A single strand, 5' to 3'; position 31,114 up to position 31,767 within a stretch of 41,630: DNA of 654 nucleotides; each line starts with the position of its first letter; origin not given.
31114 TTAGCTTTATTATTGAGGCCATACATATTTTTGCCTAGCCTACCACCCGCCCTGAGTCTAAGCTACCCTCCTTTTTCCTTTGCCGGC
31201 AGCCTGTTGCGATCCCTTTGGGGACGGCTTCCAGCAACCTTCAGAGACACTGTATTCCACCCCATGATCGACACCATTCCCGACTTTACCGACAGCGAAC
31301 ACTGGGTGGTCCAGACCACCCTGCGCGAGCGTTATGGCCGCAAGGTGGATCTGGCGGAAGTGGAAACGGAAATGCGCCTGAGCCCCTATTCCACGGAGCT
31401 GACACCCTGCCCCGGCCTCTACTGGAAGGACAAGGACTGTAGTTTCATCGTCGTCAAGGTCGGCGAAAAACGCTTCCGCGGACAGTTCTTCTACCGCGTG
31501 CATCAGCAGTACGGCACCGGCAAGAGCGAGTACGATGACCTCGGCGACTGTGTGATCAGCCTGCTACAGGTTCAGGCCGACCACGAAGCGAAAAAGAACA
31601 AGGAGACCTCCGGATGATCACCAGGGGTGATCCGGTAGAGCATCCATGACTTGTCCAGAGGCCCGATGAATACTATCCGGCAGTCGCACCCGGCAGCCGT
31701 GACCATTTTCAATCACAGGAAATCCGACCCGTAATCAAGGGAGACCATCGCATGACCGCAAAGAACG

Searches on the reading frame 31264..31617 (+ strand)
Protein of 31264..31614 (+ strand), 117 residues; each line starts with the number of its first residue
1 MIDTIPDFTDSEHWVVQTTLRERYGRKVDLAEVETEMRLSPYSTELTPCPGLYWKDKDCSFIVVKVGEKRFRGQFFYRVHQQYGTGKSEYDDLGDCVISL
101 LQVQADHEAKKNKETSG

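Call 41: find_homologous_proteins(query=window:31264-31614:+, max_evalue=0.00001)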
Query seq(117 aa) (117 aa): 229 proteins with E <= 0.00001 among 231 candidates; the best 120 are listed.
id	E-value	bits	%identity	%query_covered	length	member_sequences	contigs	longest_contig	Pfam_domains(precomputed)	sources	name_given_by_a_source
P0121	4.5e-75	267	100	100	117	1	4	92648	-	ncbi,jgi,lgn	jgi:hypothetical protein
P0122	4.2e-45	170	64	94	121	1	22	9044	-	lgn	-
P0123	6.0e-44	167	64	94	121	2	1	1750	-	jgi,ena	-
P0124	1.3e-43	165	65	91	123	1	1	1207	-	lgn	-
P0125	2.2e-43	165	61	96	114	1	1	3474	-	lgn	-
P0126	3.2e-43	164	58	94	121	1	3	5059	-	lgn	-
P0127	4.5e-43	164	64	91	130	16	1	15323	-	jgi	-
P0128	1.1e-42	163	58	97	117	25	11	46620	-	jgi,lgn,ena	-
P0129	1.6e-42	162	61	94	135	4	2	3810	-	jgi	jgi:hypothetical protein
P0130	1.9e-42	162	64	94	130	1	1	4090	-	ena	-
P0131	2.0e-42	162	58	98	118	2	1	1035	-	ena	-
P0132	2.3e-42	161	61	93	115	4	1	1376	-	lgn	-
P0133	2.4e-42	161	65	88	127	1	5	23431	-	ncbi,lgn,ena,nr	ncbi:MAG TPA: hypothetical protein ENK54_05290 [Thiotrichales bacterium]|nr:hypothetical protein [Th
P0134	3.2e-42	161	63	91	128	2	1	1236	-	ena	-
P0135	3.6e-42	161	62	97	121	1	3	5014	-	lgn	-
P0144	4.9e-41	157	56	94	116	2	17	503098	-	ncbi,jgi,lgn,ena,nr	ncbi:MAG: hypothetical protein CVV05_02595 [Gammaproteobacteria bacterium HGW-Gammaproteobacteria-1]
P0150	9.6e-41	156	62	94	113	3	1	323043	-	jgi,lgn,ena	-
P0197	1.2e-38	149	57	99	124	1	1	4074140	-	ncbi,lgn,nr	ncbi:hypothetical protein D5085_13560 [Ectothiorhodospiraceae bacterium BW-2]|nr:hypothetical protei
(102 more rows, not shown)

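Call 42: find_encoding_contigs(protein=P0197, flank=7000, max_places=1)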
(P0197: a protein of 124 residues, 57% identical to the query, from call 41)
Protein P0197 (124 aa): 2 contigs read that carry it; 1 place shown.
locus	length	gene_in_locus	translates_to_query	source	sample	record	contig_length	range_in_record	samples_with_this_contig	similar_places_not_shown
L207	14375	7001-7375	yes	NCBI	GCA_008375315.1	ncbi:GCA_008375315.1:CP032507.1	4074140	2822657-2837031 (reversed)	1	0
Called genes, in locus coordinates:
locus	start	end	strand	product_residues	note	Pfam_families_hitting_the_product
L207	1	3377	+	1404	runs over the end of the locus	PF13426:PAS_9, PF00989:PAS, PF08448:PAS_4, PF13426:PAS_9, PF00512:HisKA, PF02518:HATPase_c, PF00072:Response_reg, PF01627:Hpt, +4 more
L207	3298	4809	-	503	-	PF00291:PALP, PF00585:Thr_dehydrat_C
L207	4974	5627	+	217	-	PF06026:Rib_5-P_isom_A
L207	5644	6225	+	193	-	PF07238:PilZ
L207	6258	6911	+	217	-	PF00702:Hydrolase, PF12710:HAD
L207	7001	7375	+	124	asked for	-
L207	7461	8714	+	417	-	PF00365:PFK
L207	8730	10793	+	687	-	PF03030:H_PPase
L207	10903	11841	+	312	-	PF00174:Oxidored_molyb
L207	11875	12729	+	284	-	PF08668:HDOD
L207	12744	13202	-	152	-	PF21157:DksA_N, PF01258:zf-dskA_traR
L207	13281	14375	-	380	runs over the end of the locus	PF08495:FIST, PF10442:FIST_C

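Call 43: find_encoding_contigs(protein=P0144, flank=7000, max_places=1)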
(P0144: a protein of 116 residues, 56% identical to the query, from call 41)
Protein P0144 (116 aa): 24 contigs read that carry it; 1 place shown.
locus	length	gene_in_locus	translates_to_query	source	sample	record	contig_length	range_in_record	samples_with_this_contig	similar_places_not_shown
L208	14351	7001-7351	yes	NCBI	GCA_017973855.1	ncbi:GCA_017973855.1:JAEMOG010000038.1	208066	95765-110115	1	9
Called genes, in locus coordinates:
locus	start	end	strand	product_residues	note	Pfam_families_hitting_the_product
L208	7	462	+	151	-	PF00877:NLPC_P60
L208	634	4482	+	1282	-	PF12447:DUF3683, PF01565:FAD_binding_4, PF02913:FAD-oxidase_C, PF13183:Fer4_8, PF02754:CCG (weak), PF11880:DUF3400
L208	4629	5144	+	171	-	PF03928:HbpS-like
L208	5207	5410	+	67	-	-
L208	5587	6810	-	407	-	-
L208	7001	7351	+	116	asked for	-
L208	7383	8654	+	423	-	PF00365:PFK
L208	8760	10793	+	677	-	PF03030:H_PPase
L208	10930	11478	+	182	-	PF00719:Pyrophosphatase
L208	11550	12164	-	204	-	PF07238:PilZ (weak)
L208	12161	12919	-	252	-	PF13677:MotB_plug, PF00691:OmpA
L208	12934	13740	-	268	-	PF01618:MotA_ExbB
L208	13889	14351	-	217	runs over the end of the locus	PF00455:DeoRC (weak), PF06026:Rib_5-P_isom_A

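Call 44: find_encoding_contigs(protein=P0150, flank=7000, max_places=1)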
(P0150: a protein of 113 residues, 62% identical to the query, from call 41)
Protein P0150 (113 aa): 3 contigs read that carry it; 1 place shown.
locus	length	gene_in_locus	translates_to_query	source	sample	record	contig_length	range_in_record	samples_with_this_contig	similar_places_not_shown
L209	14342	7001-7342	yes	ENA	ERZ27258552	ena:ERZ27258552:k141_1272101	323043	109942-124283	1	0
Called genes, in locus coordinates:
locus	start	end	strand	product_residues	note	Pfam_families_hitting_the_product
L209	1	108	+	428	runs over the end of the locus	PF00202:Aminotran_3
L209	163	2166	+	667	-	PF09335:VTT_dom, PF01569:PAP2, PF14067:LssY_C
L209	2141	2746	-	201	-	PF02190:LON_substr_bdg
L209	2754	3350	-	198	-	PF02441:Flavoprotein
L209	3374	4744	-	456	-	PF01225:Mur_ligase, PF08245:Mur_ligase_M, PF02875:Mur_ligase_C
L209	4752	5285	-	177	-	-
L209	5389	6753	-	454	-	PF00406:ADK, PF13207:AAA_17, PF05191:ADK_lid, PF07382:HC2 (weak)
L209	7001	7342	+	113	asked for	-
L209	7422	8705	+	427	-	PF00365:PFK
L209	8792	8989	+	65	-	-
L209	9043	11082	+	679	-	PF03030:H_PPase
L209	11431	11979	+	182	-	PF00719:Pyrophosphatase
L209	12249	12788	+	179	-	PF00149:Metallophos, PF12850:Metallophos_2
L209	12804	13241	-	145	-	PF02391:MoaE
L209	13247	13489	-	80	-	PF02597:ThiS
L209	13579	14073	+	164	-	PF01967:MoaC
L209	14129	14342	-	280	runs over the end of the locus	PF00528:BPD_transp_1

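Call 45: find_encoding_contigs(protein=P0128, flank=7000, max_places=1)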
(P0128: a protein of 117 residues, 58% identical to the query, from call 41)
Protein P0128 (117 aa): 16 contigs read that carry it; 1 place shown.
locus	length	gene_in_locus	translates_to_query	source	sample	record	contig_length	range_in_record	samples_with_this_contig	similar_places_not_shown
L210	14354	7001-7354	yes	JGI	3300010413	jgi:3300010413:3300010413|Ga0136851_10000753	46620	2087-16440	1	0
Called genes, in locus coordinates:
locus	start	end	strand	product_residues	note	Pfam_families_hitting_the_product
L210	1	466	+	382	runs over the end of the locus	PF01612:DNA_pol_A_exo1, PF00570:HRDC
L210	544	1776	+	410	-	PF13091:PLDc_2, PF00614:PLDc (faint), PF13091:PLDc_2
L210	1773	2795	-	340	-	PF12849:PBP_like_2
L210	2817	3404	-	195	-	-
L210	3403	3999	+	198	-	PF01726:LexA_DNA_bind, PF00717:Peptidase_S24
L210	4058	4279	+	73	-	PF00817:IMS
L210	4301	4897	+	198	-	PF00817:IMS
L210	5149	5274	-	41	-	-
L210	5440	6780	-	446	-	-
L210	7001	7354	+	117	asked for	-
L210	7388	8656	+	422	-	PF00365:PFK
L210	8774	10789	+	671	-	PF03030:H_PPase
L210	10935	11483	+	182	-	PF00719:Pyrophosphatase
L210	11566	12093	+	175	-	PF00149:Metallophos, PF12850:Metallophos_2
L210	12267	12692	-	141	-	PF01258:zf-dskA_traR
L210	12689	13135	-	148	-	PF02391:MoaE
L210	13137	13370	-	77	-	PF02597:ThiS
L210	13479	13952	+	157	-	PF01967:MoaC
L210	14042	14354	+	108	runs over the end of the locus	-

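Call 78: search_protein_families(library=pfam, proteins=[L208:5587-6810:-, L210:5440-6780:-, L209:4752-5285:-, window:31264-31617:+], max_evalue=0.01)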
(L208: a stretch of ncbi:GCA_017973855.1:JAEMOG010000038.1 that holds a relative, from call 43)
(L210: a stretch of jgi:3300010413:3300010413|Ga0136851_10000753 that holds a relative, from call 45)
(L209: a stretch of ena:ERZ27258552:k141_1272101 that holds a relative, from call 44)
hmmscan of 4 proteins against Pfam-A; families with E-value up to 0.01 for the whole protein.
L208:5587-6810:- (407 aa): 5 families
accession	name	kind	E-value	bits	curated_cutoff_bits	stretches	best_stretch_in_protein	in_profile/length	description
PF00406.28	ADK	-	2.6e-55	187.1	26.8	1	5-190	1-150/151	Adenylate kinase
PF13207.12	AAA_17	-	1.6e-25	90.4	27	1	6-129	1-124/136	AAA domain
PF05191.20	ADK_lid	-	9.2e-13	48.3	26.6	1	127-162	1-36/36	Adenylate kinase, active site lid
PF13671.12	AAA_33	-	6.6e-05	23.7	27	1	3-128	2-119/143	AAA domain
PF13238.12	AAA_18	-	0.00035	21.5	29.4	1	3-131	1-115/128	AAA domain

L210:5440-6780:- (446 aa): 6 families
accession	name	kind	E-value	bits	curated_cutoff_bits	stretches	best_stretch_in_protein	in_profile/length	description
PF00406.28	ADK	-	1.4e-54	184.7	26.8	1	5-190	1-150/151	Adenylate kinase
PF13207.12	AAA_17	-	2.1e-26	93.3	27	1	6-129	1-124/136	AAA domain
PF07382.16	HC2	-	1.9e-24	87.3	40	2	312-445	10-144/194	Histone H1-like nucleoprotein HC2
PF05191.20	ADK_lid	-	1.3e-13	51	26.6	1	127-162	1-36/36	Adenylate kinase, active site lid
PF02095.21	Extensin_1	-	4.3e-05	23.8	105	1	277-431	12-160/171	Extensin-like protein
PF13238.12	AAA_18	-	0.00011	23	29.4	1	3-129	1-113/128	AAA domain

L209:4752-5285:- (177 aa): 0 families

window:31264-31617:+ (117 aa): 0 families

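Call 79: search_protein_families(library=padloc, proteins=[L208:5587-6810:-, L210:5440-6780:-, L209:4752-5285:-, window:31264-31617:+], max_evalue=0.001)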
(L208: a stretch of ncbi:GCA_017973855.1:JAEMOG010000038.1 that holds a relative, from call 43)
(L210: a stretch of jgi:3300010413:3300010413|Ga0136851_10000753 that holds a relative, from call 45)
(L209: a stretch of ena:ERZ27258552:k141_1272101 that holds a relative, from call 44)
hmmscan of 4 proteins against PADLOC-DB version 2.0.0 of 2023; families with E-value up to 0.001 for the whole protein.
L208:5587-6810:- (407 aa): 0 families

L210:5440-6780:- (446 aa): 0 families

L209:4752-5285:- (177 aa): 0 families

window:31264-31617:+ (117 aa): 0 families
